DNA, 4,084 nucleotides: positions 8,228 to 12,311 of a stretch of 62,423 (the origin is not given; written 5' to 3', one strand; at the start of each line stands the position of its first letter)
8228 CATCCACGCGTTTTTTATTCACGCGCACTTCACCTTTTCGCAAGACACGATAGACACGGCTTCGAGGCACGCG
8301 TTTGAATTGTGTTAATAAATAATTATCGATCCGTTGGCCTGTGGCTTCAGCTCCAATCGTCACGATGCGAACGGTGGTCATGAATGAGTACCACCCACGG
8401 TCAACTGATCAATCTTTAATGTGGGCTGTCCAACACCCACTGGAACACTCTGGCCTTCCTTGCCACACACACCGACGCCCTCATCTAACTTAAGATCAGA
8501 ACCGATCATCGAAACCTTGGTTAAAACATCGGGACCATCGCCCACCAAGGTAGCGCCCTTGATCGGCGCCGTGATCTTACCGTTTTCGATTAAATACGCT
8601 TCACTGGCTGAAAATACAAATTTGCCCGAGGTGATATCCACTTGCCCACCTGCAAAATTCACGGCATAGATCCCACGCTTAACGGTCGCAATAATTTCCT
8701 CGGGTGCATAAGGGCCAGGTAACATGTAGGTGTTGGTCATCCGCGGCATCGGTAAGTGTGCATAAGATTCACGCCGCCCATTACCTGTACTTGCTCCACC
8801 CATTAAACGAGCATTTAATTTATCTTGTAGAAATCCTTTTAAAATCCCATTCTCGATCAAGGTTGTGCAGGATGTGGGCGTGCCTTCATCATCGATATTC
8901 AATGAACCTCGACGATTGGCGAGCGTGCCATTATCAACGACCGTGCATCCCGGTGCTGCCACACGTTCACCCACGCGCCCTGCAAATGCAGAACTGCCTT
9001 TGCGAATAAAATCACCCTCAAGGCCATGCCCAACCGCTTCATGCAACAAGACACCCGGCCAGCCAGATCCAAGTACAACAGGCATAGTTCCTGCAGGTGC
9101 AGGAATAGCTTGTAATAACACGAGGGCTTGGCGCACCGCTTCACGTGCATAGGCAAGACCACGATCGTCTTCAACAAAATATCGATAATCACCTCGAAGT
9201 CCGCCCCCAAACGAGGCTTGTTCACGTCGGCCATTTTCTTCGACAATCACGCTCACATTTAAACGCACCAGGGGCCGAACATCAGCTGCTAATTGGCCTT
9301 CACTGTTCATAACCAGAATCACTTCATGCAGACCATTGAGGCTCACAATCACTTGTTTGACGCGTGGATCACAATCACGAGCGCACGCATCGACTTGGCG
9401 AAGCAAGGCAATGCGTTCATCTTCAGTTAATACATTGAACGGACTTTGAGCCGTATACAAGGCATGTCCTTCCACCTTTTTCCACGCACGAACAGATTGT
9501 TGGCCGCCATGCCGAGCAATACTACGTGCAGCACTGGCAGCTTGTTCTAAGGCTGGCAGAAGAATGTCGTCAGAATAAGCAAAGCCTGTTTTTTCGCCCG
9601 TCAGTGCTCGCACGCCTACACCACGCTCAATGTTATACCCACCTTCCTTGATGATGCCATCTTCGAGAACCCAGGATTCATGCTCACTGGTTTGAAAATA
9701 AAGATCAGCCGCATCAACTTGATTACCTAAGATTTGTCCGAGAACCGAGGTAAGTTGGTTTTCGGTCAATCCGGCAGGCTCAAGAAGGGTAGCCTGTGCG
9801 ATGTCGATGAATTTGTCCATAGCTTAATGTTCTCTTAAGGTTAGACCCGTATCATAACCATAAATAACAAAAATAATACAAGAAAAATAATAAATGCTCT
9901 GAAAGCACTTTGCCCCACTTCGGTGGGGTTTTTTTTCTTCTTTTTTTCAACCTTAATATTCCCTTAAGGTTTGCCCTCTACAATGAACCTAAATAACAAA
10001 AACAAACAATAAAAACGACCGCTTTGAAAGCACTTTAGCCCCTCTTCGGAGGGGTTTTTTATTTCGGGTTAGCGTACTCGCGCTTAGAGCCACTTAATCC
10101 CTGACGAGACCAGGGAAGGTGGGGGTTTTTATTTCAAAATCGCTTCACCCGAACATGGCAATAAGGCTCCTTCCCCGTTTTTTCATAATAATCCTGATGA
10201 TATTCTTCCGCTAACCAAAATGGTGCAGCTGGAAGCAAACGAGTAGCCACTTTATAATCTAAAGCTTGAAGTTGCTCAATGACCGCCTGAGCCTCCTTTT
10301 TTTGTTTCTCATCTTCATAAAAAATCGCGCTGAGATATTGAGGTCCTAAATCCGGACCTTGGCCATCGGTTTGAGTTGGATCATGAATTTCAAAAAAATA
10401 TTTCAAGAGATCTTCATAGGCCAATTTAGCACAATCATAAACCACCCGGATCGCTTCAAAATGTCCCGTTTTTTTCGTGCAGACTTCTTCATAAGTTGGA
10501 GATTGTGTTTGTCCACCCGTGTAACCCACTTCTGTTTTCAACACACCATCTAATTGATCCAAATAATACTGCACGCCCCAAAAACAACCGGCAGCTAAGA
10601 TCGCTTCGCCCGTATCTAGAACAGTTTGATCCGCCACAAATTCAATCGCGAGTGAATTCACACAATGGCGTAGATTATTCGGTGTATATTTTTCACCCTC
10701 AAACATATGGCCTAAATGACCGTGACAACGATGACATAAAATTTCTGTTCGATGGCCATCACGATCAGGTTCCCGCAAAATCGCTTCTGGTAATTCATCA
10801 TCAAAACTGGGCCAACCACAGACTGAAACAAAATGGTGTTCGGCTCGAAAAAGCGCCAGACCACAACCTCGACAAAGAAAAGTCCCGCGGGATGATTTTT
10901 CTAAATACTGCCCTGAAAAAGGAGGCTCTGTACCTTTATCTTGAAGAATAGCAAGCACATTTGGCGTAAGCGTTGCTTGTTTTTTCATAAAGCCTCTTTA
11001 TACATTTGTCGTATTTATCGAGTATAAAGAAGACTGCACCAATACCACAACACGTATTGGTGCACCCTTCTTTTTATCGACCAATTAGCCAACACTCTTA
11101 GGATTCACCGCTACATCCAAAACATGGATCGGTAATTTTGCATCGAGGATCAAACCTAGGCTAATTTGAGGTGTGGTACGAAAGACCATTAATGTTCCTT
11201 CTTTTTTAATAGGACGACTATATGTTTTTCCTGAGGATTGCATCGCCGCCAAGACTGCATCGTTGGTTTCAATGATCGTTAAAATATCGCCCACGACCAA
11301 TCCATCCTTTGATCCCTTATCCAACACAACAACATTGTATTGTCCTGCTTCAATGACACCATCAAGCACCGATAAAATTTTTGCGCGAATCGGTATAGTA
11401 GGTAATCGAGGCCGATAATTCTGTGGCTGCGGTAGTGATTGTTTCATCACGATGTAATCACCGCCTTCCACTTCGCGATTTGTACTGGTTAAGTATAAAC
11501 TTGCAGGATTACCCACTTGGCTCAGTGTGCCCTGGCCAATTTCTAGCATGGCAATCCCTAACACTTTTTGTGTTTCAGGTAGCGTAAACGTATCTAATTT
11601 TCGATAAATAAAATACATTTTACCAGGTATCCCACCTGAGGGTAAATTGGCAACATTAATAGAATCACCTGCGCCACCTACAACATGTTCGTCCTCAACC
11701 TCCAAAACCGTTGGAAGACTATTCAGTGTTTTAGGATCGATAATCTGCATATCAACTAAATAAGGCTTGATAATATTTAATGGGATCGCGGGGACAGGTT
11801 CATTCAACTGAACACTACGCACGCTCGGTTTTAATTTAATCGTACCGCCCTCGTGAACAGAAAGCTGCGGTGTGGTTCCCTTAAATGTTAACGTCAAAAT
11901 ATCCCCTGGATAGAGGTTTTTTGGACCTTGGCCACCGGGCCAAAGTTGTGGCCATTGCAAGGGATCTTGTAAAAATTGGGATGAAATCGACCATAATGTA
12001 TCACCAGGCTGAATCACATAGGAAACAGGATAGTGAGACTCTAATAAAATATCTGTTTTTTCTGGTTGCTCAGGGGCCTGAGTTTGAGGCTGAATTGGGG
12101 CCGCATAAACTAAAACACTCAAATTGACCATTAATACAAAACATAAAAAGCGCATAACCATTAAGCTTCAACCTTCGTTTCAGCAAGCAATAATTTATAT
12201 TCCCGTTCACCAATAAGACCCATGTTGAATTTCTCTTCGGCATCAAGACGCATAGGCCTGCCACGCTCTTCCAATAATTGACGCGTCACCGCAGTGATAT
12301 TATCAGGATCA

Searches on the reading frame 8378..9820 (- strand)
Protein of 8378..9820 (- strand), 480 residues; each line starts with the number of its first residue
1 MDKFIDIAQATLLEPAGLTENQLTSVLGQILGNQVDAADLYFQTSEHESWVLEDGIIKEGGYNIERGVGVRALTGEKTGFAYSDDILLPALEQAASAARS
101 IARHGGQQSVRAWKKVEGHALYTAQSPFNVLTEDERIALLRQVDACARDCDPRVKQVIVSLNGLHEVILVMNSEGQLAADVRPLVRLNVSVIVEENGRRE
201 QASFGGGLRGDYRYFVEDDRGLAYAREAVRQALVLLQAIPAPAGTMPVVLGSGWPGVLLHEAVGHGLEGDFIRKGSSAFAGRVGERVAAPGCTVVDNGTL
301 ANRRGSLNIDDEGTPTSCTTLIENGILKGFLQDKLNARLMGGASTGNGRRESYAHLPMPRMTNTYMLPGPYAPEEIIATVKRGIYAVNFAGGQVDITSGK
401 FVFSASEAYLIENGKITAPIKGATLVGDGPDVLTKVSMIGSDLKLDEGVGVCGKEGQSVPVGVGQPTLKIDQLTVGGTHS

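Call 65: find_encoding_contigs(protein=window:8378-9820:-, flank=10000, max_places=6)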
Protein window:8378-9820:- (480 aa): 12 contigs read that carry it; 1 place shown.
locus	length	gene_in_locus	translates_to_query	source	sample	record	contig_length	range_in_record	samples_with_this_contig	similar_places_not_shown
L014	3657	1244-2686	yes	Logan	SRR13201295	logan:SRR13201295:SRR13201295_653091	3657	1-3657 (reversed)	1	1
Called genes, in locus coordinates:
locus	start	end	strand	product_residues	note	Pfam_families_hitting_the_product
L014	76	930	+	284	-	PF01641:SelR, PF01625:PMSR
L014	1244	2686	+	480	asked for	PF01523:PmbA_TldD_1st, PF19290:PmbA_TldD_2nd, PF19289:PmbA_TldD_3rd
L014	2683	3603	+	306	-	PF01479:S4, PF00849:PseudoU_synth_2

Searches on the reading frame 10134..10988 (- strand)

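Call 20: search_protein_families(library=ncbifam, proteins=[window:10134-10988:-], max_evalue=0.00001)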
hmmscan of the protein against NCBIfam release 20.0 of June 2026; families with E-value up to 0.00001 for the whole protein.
window:10134-10988:- (284 aa): 6 families
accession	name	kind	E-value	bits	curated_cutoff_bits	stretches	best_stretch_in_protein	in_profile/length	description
NF004042.0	PRK05550.1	equivalog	6e-126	419.5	330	1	2-284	6-292/293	bifunctional methionine sulfoxide reductase B/A protein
NF010625.0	PRK14018.1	equivalog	9.8e-60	202.5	522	2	120-282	192-353/521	bifunctional peptide-methionine (S)-S-oxide reductase MsrA/peptide-methionine (R)-S-oxide reductase MsrB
TIGR00401.1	msrA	equivalog_domain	3.7e-52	176.8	108.1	1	129-273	3-150/153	peptide-methionine (S)-S-oxide reductase MsrA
NF004036.0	PRK05508.1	equivalog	4.2e-48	162.1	179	1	5-121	4-120/121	methionine-R-sulfoxide reductase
TIGR00357.1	TIGR00357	equivalog_domain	7.4e-29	100.5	113.05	1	3-122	7-128/134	peptide-methionine (R)-S-oxide reductase MsrB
NF004038.0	PRK05528.1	equivalog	1.5e-25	90.1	200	1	130-281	5-149/157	peptide-methionine (S)-S-oxide reductase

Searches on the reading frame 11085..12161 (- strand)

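Call 20: search_protein_families(library=ncbifam, proteins=[window:11085-12161:-], max_evalue=0.00001)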
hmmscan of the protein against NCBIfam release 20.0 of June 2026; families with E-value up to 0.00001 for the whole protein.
window:11085-12161:- (358 aa): 0 families

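Call 41: search_protein_families(library=pfam, proteins=[window:11085-12161:-], max_evalue=0.0001)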
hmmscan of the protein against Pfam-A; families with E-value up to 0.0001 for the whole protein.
window:11085-12161:- (358 aa): 1 family
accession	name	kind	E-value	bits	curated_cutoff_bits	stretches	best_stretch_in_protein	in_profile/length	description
PF01476.26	LysM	-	2.7e-05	24.5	20.9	0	48-90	1-41/43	LysM domain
